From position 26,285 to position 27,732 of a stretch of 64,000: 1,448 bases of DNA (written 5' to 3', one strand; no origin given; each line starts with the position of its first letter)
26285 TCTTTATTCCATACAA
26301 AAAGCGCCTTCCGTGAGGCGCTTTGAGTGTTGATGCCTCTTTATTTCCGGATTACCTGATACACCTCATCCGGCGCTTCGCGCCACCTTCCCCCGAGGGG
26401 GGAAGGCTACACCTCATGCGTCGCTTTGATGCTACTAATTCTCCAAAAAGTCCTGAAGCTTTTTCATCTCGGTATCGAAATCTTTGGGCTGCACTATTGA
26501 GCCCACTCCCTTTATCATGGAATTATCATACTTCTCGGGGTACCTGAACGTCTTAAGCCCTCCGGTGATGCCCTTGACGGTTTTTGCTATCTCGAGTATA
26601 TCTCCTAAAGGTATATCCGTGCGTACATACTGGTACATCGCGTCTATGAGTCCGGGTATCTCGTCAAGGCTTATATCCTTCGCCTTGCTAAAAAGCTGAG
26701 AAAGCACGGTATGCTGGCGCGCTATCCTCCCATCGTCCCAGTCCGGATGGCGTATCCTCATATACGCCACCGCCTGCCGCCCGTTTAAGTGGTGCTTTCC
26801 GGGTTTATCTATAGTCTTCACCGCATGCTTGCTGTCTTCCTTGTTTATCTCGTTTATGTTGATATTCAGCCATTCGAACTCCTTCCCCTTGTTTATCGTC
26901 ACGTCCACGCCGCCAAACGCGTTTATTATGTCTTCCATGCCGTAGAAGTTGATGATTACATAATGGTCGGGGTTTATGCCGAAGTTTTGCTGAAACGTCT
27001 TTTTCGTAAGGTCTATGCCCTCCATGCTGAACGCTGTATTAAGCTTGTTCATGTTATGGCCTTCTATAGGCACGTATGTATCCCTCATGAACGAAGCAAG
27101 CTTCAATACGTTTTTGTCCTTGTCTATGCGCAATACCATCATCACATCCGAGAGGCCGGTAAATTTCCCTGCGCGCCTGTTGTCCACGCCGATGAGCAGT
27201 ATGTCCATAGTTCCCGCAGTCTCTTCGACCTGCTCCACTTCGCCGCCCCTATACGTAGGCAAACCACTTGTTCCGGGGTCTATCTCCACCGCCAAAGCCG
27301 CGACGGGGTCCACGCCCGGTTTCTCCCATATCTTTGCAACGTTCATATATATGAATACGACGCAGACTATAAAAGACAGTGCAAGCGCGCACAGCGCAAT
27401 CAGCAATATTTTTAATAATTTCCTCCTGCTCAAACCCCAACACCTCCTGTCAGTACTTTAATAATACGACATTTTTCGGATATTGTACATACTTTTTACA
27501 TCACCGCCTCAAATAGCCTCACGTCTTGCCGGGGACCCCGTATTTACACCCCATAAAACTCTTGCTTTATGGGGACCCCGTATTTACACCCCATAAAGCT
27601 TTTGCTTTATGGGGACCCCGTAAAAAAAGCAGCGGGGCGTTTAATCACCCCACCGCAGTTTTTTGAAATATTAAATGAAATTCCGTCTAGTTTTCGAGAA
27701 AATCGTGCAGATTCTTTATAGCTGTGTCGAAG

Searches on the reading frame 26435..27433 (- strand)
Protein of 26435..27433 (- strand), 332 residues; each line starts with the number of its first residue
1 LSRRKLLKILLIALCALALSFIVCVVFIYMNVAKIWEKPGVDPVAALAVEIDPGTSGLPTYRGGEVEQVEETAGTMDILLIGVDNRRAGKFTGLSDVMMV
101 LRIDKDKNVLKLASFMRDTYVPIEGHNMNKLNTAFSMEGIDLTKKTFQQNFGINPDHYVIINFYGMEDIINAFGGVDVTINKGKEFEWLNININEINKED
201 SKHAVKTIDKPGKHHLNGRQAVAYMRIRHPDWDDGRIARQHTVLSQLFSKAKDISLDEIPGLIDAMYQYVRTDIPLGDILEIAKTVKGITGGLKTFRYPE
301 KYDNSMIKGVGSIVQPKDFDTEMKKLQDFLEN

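Call 20: search_protein_families(library=ncbifam, proteins=[window:26435-27433:-], max_evalue=0.00001)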
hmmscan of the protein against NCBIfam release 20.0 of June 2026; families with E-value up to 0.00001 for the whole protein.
window:26435-27433:- (332 aa): 4 families
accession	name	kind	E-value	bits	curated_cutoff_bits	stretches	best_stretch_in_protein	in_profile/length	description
TIGR00350.1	lytR_cpsA_psr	domain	6.4e-30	104.4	62.3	1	94-252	2-151/152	LCP family glycopolymer transferase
NF006897.1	PRK09379.1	equivalog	1e-27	97.2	441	1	74-289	58-257/298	polyisoprenyl-teichoic acid--peptidoglycan teichoic acid transferase TagU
NF047591.1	ligase_LytR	equivalog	1.1e-26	93.9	450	1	71-276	53-261/336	glycopolymer--peptidoglycan transferase LytR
NF051849.1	LCP_trans_Cps2A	equivalog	9.9e-15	54.7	650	1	71-284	217-419/477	LCP family glycopolymer transferase CpsA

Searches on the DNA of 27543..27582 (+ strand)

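Call 14: build_rna_model(alignment_id=A2, structure=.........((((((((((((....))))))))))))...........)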
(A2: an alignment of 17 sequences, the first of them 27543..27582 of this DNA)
Model R1 built from alignment A2 (17 sequences, 48 columns); structure: as given.
model positions 42; base pairs 12; branch points 0; effective number of sequences 17; information 1.045 bits per position. Calibrated on 0.2 Mb of random sequence (short: E-values are rough).
structure used (alignment columns):
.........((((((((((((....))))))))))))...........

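Call 16: search_with_rna_model(model_id=R1, source=window, filters=off, max_evalue=10)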
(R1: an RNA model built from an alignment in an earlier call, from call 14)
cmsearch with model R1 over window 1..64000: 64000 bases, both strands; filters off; matches with E-value up to 10: 49.
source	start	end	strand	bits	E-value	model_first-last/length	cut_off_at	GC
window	44424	44465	+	61.2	1.4e-19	1-42/42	no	0.5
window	42699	42740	+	58.9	9.3e-19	1-42/42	no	0.5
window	38860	38901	+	57.7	2.6e-18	1-42/42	no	0.52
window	38819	38859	+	56.3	8e-18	1-42/42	no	0.61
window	27583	27622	+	55.9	1.2e-17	1-42/42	no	0.45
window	54120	54161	-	54.8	2.9e-17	1-42/42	no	0.69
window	38735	38776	+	54.2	5e-17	1-42/42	no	0.55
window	38641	38682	+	54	5.6e-17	1-42/42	no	0.62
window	38777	38818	+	52.4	2.3e-16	1-42/42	no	0.48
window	27543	27582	+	49.3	2.9e-15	1-42/42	no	0.45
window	6741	6781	+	45.2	8.9e-14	1-42/42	no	0.46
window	27501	27542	+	44.1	2.3e-13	1-42/42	no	0.62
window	6698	6739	+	38.4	2.7e-11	1-42/42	no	0.5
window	49622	49663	+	37.7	5.1e-11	1-42/42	no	0.5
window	42417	42453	+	35.2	3.9e-10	1-42/42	no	0.49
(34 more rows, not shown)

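Call 18: search_with_rna_model(model_id=R1, sources=[L001, L002, L003, L004, L005, L006], filters=off, max_evalue=0.001)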
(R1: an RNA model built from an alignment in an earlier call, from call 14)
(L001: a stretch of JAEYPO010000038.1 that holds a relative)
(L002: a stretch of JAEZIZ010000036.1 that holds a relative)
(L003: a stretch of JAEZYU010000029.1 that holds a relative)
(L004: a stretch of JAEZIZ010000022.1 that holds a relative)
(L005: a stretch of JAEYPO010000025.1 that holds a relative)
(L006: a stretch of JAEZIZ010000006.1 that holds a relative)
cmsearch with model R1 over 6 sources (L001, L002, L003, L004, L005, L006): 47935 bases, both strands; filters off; matches with E-value up to 0.001: 16.
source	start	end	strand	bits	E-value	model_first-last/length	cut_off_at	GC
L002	3848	3889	+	61.2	1.1e-19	1-42/42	no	0.5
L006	1225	1266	+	60.7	1.5e-19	1-42/42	no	0.55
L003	2497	2538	+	60.1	2.6e-19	1-42/42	no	0.57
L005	6267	6308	-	60.1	2.6e-19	1-42/42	no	0.57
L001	1780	1821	-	55.8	9.5e-18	1-42/42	no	0.57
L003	2455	2496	+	54.5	2.9e-17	1-42/42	no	0.6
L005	6309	6350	-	54.5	2.9e-17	1-42/42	no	0.6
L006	1267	1308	+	50.6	7.3e-16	1-42/42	no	0.52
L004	8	49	-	49.8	1.4e-15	1-42/42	no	0.55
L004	50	89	-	48.2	5.7e-15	1-42/42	no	0.52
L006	6551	6592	-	47.8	7.9e-15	1-42/42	no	0.52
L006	1183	1224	+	41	2.2e-12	1-42/42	no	0.64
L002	3807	3847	+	40.8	2.8e-12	1-42/42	no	0.46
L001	1739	1779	-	39.4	8.7e-12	1-42/42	no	0.46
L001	1646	1680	-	20.7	5.7e-05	1-42/42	no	0.63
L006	4792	4833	-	17.9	0.00062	1-42/42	no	0.67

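Call 26: search_with_rna_model(model_id=R1, sources=[L011, L012, L013, L014, L015, L016, L017, L018, L019, L020, L021, L022, L023, L024, L025, L026, L027, L028, L029, L030, L031, L032, L033, L034, L035, L036, L037, L038, L039, L040, L041, L042, L043, L044, L045, L046, L047, L048, L049, L050, L051, L052, L053, L054, L055, L056, L057, L058, L059, L060, L061, L062, L063, L064, L065, L066, L067, L068, L069, L070, L071, L072, L073, L074, L075, L076, L077, L078, L079, L080, L081, L082, L083, L084, L085, L086, L087, L088, L089, L090, L091, L092, L093, L094, L095, L096, L097, L098, L099, L100, L101, L102, L103, L104, L105, L106, L107, L108, L109, L110], max_evalue=0.0001)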
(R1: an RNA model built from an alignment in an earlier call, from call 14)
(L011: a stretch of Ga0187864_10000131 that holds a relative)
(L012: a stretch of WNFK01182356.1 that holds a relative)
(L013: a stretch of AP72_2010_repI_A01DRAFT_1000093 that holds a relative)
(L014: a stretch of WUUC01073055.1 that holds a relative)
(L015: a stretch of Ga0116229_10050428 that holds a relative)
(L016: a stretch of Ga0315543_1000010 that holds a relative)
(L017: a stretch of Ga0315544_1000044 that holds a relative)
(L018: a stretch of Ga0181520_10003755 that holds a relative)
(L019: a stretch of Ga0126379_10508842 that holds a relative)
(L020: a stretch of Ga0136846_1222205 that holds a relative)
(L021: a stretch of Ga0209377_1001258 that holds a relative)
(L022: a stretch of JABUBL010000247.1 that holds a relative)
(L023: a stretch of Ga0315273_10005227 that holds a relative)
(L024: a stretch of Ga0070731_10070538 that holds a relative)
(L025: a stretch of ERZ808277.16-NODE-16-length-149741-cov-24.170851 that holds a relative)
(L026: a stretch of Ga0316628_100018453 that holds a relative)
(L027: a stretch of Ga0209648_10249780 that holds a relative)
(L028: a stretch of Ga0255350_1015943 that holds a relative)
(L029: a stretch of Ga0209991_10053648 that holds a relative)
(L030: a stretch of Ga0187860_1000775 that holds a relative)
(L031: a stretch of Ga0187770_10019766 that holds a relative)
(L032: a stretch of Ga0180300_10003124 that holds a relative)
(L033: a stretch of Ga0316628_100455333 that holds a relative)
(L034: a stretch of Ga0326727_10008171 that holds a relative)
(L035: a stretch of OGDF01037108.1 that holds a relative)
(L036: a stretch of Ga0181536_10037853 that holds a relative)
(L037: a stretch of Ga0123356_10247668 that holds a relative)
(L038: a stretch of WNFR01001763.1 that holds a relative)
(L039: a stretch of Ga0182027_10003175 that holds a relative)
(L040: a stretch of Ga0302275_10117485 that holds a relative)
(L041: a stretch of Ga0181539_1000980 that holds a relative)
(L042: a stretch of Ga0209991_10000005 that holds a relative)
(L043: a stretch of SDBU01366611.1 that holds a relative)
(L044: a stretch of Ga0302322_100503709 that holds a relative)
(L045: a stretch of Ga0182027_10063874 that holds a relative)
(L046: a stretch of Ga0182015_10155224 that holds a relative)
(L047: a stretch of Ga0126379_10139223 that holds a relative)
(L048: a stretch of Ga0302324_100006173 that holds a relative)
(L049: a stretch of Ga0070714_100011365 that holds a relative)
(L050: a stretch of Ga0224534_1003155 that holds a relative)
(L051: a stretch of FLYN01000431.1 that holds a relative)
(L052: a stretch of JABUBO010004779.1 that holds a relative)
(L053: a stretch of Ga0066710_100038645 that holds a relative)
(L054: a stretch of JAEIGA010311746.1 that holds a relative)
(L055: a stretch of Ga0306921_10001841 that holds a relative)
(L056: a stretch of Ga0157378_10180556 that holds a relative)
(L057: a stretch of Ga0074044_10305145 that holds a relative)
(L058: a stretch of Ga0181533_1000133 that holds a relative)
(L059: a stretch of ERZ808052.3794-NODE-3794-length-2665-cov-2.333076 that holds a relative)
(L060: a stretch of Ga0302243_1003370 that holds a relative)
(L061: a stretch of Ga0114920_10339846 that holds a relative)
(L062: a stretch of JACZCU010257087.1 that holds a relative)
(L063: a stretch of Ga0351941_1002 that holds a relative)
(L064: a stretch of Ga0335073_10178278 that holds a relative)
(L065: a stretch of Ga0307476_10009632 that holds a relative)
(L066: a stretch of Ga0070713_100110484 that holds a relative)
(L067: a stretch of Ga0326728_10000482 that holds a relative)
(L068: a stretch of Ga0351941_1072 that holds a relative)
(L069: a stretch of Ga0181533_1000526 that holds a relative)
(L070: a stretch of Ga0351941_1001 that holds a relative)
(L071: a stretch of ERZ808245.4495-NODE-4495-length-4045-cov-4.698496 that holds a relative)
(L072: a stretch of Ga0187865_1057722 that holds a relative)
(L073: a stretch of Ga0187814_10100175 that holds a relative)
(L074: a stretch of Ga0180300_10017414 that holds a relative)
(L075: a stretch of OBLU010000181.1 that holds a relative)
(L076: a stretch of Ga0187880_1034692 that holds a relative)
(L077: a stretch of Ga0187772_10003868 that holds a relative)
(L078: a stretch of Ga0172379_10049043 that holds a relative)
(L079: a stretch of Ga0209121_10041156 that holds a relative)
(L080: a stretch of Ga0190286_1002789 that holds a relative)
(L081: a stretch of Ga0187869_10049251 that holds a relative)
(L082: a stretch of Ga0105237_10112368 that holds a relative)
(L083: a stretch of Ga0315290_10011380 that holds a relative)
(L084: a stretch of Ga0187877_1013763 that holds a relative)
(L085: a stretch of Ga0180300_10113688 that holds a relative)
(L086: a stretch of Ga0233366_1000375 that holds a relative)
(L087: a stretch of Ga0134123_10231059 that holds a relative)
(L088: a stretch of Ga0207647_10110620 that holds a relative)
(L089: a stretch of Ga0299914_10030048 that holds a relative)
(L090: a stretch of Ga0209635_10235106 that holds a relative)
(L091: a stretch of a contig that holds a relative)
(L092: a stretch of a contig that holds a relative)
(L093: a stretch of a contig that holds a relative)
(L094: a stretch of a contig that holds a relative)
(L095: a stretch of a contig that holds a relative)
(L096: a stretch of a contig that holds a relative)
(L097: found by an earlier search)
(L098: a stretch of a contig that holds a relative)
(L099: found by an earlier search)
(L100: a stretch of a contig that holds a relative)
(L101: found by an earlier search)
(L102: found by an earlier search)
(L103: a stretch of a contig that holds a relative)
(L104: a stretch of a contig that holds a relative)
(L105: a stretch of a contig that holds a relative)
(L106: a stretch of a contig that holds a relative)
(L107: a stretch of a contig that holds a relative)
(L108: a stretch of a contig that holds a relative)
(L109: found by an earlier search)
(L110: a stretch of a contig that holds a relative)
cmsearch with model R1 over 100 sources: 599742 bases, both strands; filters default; matches with E-value up to 0.0001: 99.
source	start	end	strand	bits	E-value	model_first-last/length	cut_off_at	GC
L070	2027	2068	+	49.5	2.3e-14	1-42/42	no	0.55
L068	5090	5130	-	48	8.5e-14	1-42/42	no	0.51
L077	226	270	-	46.7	2.5e-13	1-42/42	no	0.62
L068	5049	5089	-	46.6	2.6e-13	1-42/42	no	0.54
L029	1824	1864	+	44.4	1.6e-12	1-42/42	no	0.44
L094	1747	1787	+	44.4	1.6e-12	1-42/42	no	0.44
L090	460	500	-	44.1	2.1e-12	1-42/42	no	0.46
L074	271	311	-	43.6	3.3e-12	1-42/42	no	0.41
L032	1650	1690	-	43.5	3.5e-12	1-42/42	no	0.44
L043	993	1033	-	43.4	3.8e-12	1-42/42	no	0.44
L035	352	392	+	43.4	3.9e-12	1-42/42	no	0.61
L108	3476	3516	+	42.1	1.2e-11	1-42/42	no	0.46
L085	327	367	+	40.7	3.6e-11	1-42/42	no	0.41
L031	2946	2990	-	40.5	4.5e-11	1-42/42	no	0.64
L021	10793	10833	-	40.4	4.8e-11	1-42/42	no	0.54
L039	2712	2754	+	40.4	4.9e-11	1-42/42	no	0.63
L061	772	812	-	39.2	1.4e-10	1-42/42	no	0.46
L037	1330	1370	-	38.2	3e-10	1-42/42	no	0.61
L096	389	431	-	38.1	3.3e-10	1-42/42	no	0.58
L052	24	63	-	37.9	3.8e-10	1-42/42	no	0.43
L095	3113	3153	+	37.9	4e-10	1-42/42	no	0.44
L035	310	350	+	37.3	6.4e-10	1-42/42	no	0.63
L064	2142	2184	+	37.2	6.9e-10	1-42/42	no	0.6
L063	13822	13863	-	37.1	8e-10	1-42/42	no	0.5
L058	9124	9168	-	36.2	1.6e-09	1-42/42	no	0.67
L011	4719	4761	+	35.6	2.6e-09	1-42/42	no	0.63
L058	5679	5721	-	35.6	2.6e-09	1-42/42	no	0.63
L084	1947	1989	-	35.6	2.6e-09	1-42/42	no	0.63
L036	660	702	+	35.6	2.7e-09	1-42/42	no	0.67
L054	89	130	+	35.2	3.8e-09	1-42/42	no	0.5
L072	417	458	+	34.8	5.3e-09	5-42/42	no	0.62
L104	115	155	+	34.7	5.6e-09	1-42/42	no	0.54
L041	5659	5702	+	34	1.1e-08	1-42/42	no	0.64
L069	5763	5806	+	34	1.1e-08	1-42/42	no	0.64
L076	1397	1440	-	34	1.1e-08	1-42/42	no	0.64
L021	6291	6331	+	33.7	1.3e-08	1-42/42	no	0.51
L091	1471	1514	-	33.6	1.4e-08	1-42/42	no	0.61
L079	266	310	-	33.5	1.5e-08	1-42/42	no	0.58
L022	10740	10784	-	33.4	1.7e-08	1-42/42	no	0.62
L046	1390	1432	-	33.4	1.7e-08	1-42/42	no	0.72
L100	10022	10064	+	33.4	1.7e-08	1-42/42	no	0.72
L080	4867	4906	+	33.3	1.8e-08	1-42/42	no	0.45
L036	746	788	+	33.2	2e-08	1-42/42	no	0.65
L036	703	745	+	33.1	2.2e-08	1-42/42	no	0.65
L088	1561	1599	-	33.1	2.2e-08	1-42/42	no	0.51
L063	13864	13905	-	32.8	2.7e-08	1-42/42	no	0.52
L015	621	659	-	31.9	5.9e-08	1-42/42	no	0.67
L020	1297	1335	+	31.3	9.9e-08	1-42/42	no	0.72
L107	626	667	+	31.2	1.1e-07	1-42/42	no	0.67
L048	2309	2350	-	31.2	1.1e-07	1-42/42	no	0.62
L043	738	778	+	30.9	1.4e-07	1-42/42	no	0.49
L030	7802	7848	+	30.6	1.7e-07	1-42/42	no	0.66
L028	913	954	-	30.2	2.4e-07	1-42/42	no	0.69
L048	2267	2308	-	30.2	2.5e-07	1-42/42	no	0.62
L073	908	950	-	30.1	2.7e-07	1-42/42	no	0.63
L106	9024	9065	+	29.5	4.5e-07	1-42/42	no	0.69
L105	11884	11928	+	29.5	4.5e-07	1-42/42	no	0.62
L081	792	838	+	29.3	5.4e-07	1-42/42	no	0.66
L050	6903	6944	-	29.1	6.2e-07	1-42/42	no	0.67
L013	10133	10179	-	29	7.1e-07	1-42/42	no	0.66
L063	13906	13947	-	28.6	9.7e-07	1-42/42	no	0.57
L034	2440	2482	+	28.6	9.9e-07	1-42/42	no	0.72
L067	9140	9182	+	28.6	9.9e-07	1-42/42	no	0.72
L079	155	199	-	28.4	1.1e-06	1-42/42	no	0.56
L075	12971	13012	+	28.1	1.5e-06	1-42/42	no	0.62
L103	13639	13677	-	28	1.6e-06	1-42/42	no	0.54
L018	2739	2780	+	27.7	2e-06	1-42/42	no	0.64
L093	1025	1066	-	27.7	2e-06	1-42/42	no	0.64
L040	234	275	+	27.7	2.1e-06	1-42/42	no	0.69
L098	2819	2860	-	27.5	2.3e-06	1-42/42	no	0.67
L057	16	57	+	27.5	2.3e-06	1-42/42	no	0.69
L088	986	1023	-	27.5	2.3e-06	1-42/42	no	0.58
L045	1681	1722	-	27.2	3e-06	1-42/42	no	0.57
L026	5870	5908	-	27.1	3.4e-06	1-42/42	no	0.72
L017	1402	1446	+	26.9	4e-06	1-42/42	no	0.53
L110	3495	3539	+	26.9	4e-06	1-42/42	no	0.53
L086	5694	5735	+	26.9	4e-06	1-42/42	no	0.55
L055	5830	5870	+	26.8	4.2e-06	5-42/42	no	0.54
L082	2451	2494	-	26.8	4.4e-06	1-42/42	no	0.57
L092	9734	9773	-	26.1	7.6e-06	1-42/42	no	0.52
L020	4689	4726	+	25.8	1e-05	1-42/42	no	0.55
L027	516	562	+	25.6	1.1e-05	1-42/42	no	0.7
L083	3407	3445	-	25.6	1.2e-05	1-42/42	no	0.72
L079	101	145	-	25.4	1.4e-05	1-42/42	no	0.67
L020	1137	1174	-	25.1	1.7e-05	1-42/42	no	0.66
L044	1317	1358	-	25.1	1.8e-05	1-42/42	no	0.67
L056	1605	1646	-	24.9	2.1e-05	1-42/42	no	0.74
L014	2029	2068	-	24.9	2.1e-05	1-42/42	no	0.75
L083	3293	3331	-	24.7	2.4e-05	1-42/42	no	0.77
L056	65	106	-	24.7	2.5e-05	1-42/42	no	0.62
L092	1239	1277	-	24.4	3.2e-05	1-42/42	no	0.59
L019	207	248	-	24.4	3.3e-05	1-42/42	no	0.69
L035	316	342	-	24.2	3.8e-05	7-34/42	no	0.63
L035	358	384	-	24.2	3.8e-05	7-34/42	no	0.63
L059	2603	2644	+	24.1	4.2e-05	1-42/42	no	0.6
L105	11475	11519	+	23.8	5.2e-05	1-42/42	no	0.62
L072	413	450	-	23.3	7.8e-05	7-40/42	no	0.66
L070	2033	2060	-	23.2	9e-05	7-34/42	no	0.57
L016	4798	4842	-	23.2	9e-05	1-42/42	no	0.69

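Call 55: search_with_rna_model(model_id=R1, sources=[L131, L132, L133], filters=off, max_evalue=0.01)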
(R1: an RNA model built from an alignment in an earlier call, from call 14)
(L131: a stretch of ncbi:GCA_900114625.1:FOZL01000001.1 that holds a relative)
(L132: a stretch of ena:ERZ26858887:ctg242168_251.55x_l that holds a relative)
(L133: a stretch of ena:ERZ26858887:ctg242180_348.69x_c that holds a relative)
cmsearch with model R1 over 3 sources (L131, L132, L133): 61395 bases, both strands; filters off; matches with E-value up to 0.01: 0.
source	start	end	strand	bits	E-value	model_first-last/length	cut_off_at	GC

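Call 67: search_with_rna_model(model_id=R1, sources=[window, L001, L002, L003, L004, L006], max_evalue=0.000001, make_alignment=true)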
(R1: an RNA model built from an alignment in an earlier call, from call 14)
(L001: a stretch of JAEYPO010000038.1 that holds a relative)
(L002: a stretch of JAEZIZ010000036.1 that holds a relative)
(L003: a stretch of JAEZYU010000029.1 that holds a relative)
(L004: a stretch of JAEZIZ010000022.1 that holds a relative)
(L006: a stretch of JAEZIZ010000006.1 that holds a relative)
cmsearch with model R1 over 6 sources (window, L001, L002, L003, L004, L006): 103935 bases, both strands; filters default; matches with E-value up to 0.000001: 29.
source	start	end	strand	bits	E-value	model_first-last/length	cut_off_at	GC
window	44424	44465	+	61.2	2.3e-19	1-42/42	no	0.5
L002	3848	3889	+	61.2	2.3e-19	1-42/42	no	0.5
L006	1225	1266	+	60.7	3.2e-19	1-42/42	no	0.55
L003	2497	2538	+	60.1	5.6e-19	1-42/42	no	0.57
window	42699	42740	+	58.9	1.5e-18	1-42/42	no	0.5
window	38860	38901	+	57.7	4.3e-18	1-42/42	no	0.52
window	38819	38859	+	56.3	1.3e-17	1-42/42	no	0.61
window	27583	27622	+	55.9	1.9e-17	1-42/42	no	0.45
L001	1780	1821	-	55.8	2.1e-17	1-42/42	no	0.57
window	54120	54161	-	54.8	4.7e-17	1-42/42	no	0.69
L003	2455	2496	+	54.5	6.3e-17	1-42/42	no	0.6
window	38735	38776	+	54.2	8.1e-17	1-42/42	no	0.55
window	38641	38682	+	54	9e-17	1-42/42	no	0.62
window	38777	38818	+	52.4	3.7e-16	1-42/42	no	0.48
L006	1267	1308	+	50.6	1.6e-15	1-42/42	no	0.52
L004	8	49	-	49.8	3.1e-15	1-42/42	no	0.55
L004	50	89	-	48.2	1.2e-14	1-42/42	no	0.52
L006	6551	6592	-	47.8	1.7e-14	1-42/42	no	0.52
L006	1183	1224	+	41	4.8e-12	1-42/42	no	0.64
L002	3807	3847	+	40.8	6.1e-12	1-42/42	no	0.46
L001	1739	1779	-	39.4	1.9e-11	1-42/42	no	0.46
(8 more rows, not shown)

Alignment A3: 29 matches aligned to the model, 42 columns, each read 5' to 3' on its own strand. Consensus structure (alignment columns), stored with it:
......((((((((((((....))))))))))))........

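Call 80: search_with_rna_model(model_id=R1, sources=[L136, L137, L138], filters=off, max_evalue=0.001)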
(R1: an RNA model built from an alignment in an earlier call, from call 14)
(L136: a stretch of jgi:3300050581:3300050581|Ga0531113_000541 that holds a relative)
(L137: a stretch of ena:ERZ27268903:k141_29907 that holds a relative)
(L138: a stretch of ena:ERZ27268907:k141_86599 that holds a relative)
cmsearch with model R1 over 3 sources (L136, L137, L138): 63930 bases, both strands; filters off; matches with E-value up to 0.001: 16.
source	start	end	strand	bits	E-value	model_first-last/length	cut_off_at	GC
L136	11481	11522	-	56.5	6.7e-18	1-42/42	no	0.57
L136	11398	11439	-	56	1e-17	1-42/42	no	0.6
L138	13394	13435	-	47.7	1.1e-14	1-42/42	no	0.5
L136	11442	11480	-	47.6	1.2e-14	1-42/42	no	0.62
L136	11357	11397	-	39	1.7e-11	2-42/42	no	0.44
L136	11525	11563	-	36.8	1e-10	1-42/42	no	0.59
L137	13403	13443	-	34.1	1e-09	1-42/42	no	0.46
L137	7743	7784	-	29.1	6.6e-08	1-42/42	no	0.55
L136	860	901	-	28.2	1.5e-07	1-42/42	no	0.43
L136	7457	7492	-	24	5e-06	1-42/42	no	0.56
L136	7746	7786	-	20.9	6.2e-05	1-42/42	no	0.46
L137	16905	16942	+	19.8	0.00016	1-42/42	no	0.39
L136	11406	11433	+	18.8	0.00038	7-34/42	no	0.64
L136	11447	11474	+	18.8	0.00038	7-34/42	no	0.64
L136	11489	11516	+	18.8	0.00038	7-34/42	no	0.64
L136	13603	13642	+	17.8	0.00084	1-42/42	no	0.38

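Call 92: search_with_rna_model(model_id=R1, source=L139, filters=off, max_evalue=0.01)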
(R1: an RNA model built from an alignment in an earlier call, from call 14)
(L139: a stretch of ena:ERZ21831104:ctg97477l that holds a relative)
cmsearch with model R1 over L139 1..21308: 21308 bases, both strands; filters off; matches with E-value up to 0.01: 0.
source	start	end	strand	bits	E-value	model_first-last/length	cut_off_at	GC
